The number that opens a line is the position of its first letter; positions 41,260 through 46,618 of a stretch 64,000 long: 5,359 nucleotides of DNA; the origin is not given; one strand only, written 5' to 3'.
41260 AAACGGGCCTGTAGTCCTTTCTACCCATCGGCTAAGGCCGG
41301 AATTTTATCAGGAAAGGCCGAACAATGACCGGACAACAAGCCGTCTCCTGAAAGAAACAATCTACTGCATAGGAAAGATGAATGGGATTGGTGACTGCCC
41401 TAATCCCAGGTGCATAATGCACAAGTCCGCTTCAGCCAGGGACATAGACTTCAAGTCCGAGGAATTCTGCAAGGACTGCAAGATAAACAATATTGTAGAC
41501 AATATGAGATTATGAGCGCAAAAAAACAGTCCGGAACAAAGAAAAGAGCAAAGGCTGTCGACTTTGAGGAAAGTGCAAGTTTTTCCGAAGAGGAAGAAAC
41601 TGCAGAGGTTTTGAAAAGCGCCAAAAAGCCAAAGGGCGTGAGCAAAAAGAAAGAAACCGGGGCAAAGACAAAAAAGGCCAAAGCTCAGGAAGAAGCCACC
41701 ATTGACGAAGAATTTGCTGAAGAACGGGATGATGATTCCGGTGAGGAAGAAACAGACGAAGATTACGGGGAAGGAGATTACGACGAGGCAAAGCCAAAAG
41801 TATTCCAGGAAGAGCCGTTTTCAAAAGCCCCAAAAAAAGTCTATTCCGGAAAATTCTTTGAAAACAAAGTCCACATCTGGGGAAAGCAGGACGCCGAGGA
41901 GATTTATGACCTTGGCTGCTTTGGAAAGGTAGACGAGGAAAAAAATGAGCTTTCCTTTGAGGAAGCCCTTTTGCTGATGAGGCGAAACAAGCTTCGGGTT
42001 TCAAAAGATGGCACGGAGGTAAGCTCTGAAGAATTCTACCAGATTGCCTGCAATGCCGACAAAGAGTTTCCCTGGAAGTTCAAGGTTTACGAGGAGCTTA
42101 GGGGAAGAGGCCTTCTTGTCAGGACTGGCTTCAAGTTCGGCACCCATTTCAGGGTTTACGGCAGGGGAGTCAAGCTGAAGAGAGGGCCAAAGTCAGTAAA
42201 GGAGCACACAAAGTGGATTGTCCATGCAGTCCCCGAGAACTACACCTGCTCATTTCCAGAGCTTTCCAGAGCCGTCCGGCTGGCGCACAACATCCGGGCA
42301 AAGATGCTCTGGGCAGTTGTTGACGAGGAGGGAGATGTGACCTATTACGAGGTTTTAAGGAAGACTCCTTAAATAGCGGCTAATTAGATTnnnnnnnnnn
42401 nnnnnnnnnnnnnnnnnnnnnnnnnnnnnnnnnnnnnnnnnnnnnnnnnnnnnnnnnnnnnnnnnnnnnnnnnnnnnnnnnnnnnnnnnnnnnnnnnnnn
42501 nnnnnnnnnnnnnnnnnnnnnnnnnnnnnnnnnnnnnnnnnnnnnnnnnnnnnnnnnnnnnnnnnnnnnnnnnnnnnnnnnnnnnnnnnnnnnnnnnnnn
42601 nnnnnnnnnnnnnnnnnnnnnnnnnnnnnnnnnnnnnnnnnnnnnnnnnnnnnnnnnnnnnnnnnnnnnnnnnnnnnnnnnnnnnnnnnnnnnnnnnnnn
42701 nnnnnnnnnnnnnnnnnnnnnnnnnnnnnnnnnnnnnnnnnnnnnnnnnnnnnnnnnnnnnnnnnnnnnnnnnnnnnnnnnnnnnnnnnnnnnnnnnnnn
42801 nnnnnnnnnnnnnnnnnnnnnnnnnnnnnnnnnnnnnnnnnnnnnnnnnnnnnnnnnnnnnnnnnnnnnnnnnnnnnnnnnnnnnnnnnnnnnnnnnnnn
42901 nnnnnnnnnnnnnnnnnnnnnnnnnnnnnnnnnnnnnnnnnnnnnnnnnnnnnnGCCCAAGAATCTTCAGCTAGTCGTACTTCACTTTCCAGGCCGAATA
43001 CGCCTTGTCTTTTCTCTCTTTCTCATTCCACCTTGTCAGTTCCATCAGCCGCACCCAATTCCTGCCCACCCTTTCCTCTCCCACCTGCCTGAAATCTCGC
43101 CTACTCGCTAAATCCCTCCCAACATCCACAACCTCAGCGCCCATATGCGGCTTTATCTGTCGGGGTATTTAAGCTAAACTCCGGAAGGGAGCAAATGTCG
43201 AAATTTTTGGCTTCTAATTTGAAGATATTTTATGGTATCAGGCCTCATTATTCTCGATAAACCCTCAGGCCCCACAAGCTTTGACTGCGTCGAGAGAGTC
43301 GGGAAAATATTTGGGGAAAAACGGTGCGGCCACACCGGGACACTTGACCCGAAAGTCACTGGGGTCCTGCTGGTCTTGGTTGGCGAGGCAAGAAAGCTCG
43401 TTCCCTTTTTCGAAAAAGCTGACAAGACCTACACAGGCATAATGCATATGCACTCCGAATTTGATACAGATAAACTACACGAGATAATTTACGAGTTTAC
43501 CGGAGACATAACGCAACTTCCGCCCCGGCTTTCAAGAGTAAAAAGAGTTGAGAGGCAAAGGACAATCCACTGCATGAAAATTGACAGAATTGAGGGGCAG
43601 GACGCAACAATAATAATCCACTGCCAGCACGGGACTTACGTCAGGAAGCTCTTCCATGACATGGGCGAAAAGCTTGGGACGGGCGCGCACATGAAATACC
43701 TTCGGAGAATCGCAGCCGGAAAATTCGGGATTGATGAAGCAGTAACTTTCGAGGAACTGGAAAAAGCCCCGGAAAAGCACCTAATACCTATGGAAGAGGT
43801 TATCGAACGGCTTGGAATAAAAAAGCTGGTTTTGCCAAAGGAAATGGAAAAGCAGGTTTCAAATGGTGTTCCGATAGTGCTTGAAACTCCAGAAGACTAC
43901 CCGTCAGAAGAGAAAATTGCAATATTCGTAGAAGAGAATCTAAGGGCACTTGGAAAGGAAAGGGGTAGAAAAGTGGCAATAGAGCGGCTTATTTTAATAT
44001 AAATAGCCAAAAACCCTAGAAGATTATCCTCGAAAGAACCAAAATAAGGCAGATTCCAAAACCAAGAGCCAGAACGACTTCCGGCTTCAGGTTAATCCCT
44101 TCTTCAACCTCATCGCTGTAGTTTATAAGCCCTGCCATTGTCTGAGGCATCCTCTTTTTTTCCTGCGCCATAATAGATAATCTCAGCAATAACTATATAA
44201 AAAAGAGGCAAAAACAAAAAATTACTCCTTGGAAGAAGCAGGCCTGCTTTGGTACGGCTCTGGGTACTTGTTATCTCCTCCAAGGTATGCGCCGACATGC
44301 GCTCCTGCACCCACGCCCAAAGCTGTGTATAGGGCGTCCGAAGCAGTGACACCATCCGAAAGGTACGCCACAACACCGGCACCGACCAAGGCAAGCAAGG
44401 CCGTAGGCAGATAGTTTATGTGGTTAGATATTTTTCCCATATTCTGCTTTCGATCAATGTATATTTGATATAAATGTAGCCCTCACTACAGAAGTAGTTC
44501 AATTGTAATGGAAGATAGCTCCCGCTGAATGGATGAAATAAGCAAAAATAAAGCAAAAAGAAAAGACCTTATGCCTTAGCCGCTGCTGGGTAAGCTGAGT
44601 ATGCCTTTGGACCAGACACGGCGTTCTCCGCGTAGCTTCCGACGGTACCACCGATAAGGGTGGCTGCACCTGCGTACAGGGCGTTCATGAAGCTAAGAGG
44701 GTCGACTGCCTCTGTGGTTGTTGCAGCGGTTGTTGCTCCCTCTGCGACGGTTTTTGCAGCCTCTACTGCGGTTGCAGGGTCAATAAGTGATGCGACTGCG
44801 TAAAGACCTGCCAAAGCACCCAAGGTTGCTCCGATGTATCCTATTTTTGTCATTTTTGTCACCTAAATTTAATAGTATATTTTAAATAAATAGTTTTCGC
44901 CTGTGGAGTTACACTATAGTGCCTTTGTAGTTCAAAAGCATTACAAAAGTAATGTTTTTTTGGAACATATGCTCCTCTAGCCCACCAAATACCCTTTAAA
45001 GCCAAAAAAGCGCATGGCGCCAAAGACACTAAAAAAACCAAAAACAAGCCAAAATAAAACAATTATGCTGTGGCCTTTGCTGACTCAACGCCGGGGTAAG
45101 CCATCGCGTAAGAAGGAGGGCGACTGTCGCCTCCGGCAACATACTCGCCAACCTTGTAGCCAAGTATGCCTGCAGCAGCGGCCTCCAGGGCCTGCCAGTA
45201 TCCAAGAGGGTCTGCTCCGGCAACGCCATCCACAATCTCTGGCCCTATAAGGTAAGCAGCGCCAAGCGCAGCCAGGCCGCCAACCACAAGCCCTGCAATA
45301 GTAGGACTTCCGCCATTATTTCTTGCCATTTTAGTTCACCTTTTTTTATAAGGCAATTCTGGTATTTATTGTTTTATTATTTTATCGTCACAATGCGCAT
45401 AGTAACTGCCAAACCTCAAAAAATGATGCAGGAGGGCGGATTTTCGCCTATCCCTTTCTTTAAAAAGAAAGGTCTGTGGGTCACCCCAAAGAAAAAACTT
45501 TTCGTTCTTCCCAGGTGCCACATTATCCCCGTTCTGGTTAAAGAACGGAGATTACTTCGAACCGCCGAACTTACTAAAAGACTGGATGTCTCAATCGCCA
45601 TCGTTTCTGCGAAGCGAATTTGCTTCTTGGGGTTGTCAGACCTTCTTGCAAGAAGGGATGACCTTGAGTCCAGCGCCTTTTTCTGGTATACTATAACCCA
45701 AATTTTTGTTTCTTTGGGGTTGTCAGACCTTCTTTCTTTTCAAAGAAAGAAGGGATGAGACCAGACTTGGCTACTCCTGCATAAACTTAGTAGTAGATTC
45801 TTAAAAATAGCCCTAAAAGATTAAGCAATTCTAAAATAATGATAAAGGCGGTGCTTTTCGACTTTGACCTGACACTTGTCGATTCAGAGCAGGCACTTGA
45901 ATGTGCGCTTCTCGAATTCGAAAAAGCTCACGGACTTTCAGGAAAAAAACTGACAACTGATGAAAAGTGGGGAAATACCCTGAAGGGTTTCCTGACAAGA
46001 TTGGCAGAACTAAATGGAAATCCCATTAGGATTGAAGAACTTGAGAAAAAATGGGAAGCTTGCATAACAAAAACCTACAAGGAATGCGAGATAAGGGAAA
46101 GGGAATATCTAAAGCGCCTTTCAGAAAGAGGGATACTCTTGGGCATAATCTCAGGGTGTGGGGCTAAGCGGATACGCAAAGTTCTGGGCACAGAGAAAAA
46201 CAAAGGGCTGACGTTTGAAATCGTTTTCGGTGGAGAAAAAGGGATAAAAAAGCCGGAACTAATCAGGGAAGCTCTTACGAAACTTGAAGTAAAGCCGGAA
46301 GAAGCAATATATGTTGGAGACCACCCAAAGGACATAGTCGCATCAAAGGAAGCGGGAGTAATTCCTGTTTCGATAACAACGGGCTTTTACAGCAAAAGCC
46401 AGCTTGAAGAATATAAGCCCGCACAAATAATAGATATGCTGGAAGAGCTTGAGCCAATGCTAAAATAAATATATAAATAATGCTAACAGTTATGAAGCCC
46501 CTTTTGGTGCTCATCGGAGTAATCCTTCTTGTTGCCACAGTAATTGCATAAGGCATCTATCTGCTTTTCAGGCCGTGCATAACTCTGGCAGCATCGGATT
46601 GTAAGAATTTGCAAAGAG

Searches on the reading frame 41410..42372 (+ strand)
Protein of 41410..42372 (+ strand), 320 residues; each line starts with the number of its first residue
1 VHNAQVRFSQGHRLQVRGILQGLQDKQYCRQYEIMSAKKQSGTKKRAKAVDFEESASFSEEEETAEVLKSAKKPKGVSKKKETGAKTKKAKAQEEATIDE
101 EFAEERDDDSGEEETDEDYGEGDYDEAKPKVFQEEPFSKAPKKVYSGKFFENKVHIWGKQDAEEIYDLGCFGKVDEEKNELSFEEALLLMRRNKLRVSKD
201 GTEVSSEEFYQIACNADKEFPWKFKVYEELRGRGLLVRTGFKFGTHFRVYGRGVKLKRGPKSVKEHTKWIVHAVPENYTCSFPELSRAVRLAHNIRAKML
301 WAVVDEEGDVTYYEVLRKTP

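Call 11: search_protein_families(library=pfam, proteins=[window:41410-42372:+])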
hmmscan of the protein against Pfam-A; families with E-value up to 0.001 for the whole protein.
window:41410-42372:+ (320 aa): 2 families
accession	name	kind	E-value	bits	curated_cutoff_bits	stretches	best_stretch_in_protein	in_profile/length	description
PF01974.23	tRNA_int_endo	-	2.1e-25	89.1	27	1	222-312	3-85/85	tRNA intron endonuclease, catalytic C-terminal domain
PF02778.19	tRNA_int_endo_N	-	1.4e-14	53.8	21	1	146-210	2-67/67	tRNA intron endonuclease, N-terminal domain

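Call 12: find_encoding_contigs(protein=window:41410-42372:+, flank=3000, max_places=5)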
Protein window:41410-42372:+ (320 aa): no gene with exactly this product is on record in the collection.

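Call 14: search_solved_structures(query=window:41410-42372:+, max_evalue=0.01, show_alignments=1)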
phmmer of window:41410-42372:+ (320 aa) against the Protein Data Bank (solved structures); distinct sequences matched with E-value up to 0.01: 14.
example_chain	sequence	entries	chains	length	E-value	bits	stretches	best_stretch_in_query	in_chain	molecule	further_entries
1a79_A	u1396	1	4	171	2.2e-25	93.2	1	170-315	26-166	TRNA ENDONUCLEASE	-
3iey_A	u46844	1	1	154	1.1e-24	90.8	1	176-315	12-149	tRNA-splicing endonuclease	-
5x89_A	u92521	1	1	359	1.4e-22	83.9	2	146-313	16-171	EndA-like protein,tRNA-splicing endonuclease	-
4fz2_A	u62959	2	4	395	7.7e-18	68.4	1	164-303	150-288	tRNA intron endonuclease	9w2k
3p1z_B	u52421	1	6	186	2.3e-15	60.2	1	147-313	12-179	tRNA-splicing endonuclease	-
2cv8_A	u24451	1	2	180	1.5e-14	57.5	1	147-306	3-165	tRNA-splicing endonuclease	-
3ajv_B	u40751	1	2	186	1.9e-14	57.2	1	147-313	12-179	tRNA-splicing endonuclease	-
1r0v_A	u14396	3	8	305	2.1e-14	57.1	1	164-302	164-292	tRNA-intron endonuclease | Putative tRNA-intron endonuclease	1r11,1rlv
2gjw_A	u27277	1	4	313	2.4e-14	56.9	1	164-302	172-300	tRNA-splicing endonuclease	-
3p1y_A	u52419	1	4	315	4.4e-14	56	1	181-302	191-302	tRNA-splicing endonuclease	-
2zyz_B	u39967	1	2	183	8.9e-10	41.9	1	181-310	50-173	tRNA-splicing endonuclease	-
2ohc_A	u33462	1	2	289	1.5e-07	34.6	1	225-313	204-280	tRNA-splicing endonuclease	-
2ohe_A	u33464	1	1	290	1.5e-07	34.6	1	225-313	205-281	tRNA-splicing endonuclease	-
3iey_B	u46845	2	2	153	0.0022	20.9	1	184-315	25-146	NEQ261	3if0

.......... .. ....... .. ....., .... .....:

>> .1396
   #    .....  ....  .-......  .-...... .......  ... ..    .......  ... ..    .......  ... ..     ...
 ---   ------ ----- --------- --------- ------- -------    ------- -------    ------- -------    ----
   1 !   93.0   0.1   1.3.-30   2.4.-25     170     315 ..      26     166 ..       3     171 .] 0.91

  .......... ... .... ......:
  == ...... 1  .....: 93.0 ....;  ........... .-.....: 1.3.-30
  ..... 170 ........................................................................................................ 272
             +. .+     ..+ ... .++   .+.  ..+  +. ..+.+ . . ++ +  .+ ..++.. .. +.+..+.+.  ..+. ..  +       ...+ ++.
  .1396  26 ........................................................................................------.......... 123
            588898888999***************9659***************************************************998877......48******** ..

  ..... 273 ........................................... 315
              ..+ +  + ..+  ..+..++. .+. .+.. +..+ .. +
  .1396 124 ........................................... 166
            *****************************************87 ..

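Call 52: search_protein_families(library=ncbifam, proteins=[window:41410-42372:+], max_evalue=0.01)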
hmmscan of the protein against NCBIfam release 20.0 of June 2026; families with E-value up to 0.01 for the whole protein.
window:41410-42372:+ (320 aa): 7 families
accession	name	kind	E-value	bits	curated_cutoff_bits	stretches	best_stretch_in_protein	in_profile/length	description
NF006795.0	PRK09300.1-3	equivalog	1e-39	136.5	501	1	126-317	160-347/350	tRNA splicing endonuclease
NF006796.0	PRK09300.1-4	equivalog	1.3e-28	100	518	1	133-315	161-330/335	tRNA splicing endonuclease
TIGR00324.1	endA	equivalog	2.3e-28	99.3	59.6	1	147-315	4-174/177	tRNA-intron lyase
NF006794.0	PRK09300.1-1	equivalog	2.7e-19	69.3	383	1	116-320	170-346/346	tRNA splicing endonuclease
NF006797.0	PRK09300.1-5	equivalog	6.8e-13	48.5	292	1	225-317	204-284/290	tRNA splicing endonuclease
NF007086.0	PRK09539.1-3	equivalog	2.2e-06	28.3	101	1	266-313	35-82/92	tRNA-splicing endonuclease subunit beta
NF007085.0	PRK09539.1-2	equivalog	0.0021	18.3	157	1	222-314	36-116/124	tRNA-splicing endonuclease subunit beta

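Call 66: search_solved_structures(query=window:41512-42369:+, max_evalue=1e-10, show_alignments=5)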
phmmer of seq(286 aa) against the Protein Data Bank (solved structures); distinct sequences matched with E-value up to 1e-10: 10.
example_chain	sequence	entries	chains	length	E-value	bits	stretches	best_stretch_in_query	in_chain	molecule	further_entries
1a79_A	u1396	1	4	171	1.7e-25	93.5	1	136-281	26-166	TRNA ENDONUCLEASE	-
3iey_A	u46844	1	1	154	9.2e-25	91.1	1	142-281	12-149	tRNA-splicing endonuclease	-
5x89_A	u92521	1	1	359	8.1e-23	84.7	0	112-279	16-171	EndA-like protein,tRNA-splicing endonuclease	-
4fz2_A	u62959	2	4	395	3.8e-18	69.4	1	130-269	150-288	tRNA intron endonuclease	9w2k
3p1z_B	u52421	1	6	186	1.8e-15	60.6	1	113-279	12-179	tRNA-splicing endonuclease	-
2cv8_A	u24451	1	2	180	1.2e-14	57.9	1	113-272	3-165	tRNA-splicing endonuclease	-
1r0v_A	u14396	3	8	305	1.4e-14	57.7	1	130-268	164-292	tRNA-intron endonuclease | Putative tRNA-intron endonuclease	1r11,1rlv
2gjw_A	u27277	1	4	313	1.5e-14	57.6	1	130-268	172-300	tRNA-splicing endonuclease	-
3ajv_B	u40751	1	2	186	1.5e-14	57.6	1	113-279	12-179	tRNA-splicing endonuclease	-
3p1y_A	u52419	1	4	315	2.7e-14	56.8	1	147-268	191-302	tRNA-splicing endonuclease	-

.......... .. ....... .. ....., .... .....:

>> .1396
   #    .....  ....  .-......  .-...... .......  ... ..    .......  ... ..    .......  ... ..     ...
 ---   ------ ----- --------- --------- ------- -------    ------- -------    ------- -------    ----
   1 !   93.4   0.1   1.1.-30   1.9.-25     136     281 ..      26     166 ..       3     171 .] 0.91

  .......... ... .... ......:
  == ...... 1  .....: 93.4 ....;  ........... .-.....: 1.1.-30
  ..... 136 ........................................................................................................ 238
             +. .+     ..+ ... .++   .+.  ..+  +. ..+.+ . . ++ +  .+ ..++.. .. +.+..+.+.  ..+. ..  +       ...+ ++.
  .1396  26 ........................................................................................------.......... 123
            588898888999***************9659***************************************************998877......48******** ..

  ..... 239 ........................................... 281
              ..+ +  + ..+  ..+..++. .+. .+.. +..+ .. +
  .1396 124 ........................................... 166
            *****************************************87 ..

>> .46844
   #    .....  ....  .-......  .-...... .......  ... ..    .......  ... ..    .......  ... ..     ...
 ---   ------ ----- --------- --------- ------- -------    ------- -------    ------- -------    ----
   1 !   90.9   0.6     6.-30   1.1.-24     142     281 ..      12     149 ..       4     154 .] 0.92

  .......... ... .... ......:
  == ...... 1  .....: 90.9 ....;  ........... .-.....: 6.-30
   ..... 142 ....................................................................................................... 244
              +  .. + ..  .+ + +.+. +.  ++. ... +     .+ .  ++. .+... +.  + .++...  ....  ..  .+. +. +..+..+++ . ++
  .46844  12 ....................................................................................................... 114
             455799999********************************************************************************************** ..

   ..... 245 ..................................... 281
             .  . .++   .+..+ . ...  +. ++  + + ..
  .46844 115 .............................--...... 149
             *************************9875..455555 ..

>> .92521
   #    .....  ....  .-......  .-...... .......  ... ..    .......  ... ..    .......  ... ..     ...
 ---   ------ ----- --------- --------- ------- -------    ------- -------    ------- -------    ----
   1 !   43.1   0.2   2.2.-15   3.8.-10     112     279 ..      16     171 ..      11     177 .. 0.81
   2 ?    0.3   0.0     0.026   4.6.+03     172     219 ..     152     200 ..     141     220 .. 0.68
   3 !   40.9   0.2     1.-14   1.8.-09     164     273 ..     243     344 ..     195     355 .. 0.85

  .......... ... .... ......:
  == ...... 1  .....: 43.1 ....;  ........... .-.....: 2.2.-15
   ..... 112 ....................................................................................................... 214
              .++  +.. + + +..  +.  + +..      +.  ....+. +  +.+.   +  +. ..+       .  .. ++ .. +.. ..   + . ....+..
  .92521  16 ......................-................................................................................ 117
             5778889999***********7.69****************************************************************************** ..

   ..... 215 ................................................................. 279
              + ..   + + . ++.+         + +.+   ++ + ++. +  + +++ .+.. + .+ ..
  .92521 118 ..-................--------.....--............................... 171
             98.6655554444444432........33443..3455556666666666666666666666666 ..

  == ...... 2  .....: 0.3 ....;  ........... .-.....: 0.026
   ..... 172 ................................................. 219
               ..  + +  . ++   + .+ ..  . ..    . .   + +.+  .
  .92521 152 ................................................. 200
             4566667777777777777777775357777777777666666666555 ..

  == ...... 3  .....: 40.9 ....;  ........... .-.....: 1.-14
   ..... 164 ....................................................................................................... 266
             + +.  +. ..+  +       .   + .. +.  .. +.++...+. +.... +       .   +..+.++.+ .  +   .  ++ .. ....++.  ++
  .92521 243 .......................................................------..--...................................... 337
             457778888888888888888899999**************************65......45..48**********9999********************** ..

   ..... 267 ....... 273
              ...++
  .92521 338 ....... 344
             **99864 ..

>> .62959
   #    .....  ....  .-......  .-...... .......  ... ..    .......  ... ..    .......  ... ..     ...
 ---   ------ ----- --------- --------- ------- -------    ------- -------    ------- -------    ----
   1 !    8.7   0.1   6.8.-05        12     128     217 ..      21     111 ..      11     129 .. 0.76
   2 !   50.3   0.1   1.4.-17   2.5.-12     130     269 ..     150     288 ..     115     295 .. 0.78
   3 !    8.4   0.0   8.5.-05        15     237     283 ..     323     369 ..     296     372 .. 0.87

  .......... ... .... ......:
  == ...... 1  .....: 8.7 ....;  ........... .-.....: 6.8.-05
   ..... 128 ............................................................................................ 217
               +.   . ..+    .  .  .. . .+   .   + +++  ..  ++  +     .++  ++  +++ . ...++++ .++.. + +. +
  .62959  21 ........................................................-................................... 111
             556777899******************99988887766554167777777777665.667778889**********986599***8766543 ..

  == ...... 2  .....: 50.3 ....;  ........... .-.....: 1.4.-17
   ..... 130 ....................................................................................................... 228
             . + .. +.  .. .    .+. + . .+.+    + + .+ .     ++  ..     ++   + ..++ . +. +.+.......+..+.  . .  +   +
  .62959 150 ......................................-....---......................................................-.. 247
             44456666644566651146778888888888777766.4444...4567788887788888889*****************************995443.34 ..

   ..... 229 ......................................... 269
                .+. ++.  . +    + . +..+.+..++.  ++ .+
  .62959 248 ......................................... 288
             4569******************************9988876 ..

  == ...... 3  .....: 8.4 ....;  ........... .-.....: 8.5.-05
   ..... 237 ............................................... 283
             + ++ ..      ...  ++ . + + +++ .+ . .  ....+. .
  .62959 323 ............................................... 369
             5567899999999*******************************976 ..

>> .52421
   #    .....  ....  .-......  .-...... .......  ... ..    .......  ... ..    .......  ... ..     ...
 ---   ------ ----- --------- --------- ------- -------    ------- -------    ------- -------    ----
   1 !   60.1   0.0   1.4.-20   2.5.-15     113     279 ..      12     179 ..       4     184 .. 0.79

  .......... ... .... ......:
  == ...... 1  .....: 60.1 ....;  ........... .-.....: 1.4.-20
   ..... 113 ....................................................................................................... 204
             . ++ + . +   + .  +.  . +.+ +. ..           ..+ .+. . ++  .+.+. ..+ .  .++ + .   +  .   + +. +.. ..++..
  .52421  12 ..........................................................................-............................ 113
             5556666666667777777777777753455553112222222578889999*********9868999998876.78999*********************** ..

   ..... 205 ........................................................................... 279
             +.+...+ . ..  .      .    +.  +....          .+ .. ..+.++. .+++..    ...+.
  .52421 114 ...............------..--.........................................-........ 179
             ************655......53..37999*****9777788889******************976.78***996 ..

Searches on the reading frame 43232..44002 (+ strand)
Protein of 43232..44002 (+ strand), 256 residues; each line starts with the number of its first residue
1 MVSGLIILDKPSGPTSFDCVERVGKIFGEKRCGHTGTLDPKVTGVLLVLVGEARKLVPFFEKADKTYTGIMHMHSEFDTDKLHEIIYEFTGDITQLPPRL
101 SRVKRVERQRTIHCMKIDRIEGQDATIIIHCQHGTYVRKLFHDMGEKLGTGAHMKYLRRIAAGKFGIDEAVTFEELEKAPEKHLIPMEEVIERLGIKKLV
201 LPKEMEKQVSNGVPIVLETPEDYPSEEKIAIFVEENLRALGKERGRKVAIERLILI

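Call 11: search_protein_families(library=pfam, proteins=[window:43232-44002:+])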
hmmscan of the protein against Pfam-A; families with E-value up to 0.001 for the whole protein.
window:43232-44002:+ (256 aa): 3 families
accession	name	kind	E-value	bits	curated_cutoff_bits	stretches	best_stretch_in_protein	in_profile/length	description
PF01509.24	TruB_N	-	1.5e-23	84.3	27.3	1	25-137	2-149/149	TruB family pseudouridylate synthase (N terminal domain)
PF16198.10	TruB_C_2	-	8.1e-15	55.2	29.3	1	138-189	1-63/66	tRNA pseudouridylate synthase B C-terminal domain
PF21238.2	Pus10_C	-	1.2e-07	32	27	1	61-142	120-203/232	Pus10, C-terminal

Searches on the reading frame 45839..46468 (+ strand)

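Call 11: search_protein_families(library=pfam, proteins=[window:45839-46468:+])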
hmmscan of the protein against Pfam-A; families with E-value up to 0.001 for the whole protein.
window:45839-46468:+ (209 aa): 4 families
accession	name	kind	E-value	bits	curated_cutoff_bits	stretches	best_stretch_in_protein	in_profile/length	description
PF13419.12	HAD_2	-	2.1e-23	83.8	23.8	1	5-174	1-173/178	Haloacid dehalogenase-like hydrolase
PF00702.32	Hydrolase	-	1.3e-12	49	26.4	1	2-173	1-191/191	haloacid dehalogenase-like hydrolase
PF13242.12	Hydrolase_like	-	2.9e-10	40.3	22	1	138-204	4-75/75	HAD-hyrolase-like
PF12710.13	HAD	-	3.7e-07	31.2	27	1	5-166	1-185/189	haloacid dehalogenase-like hydrolase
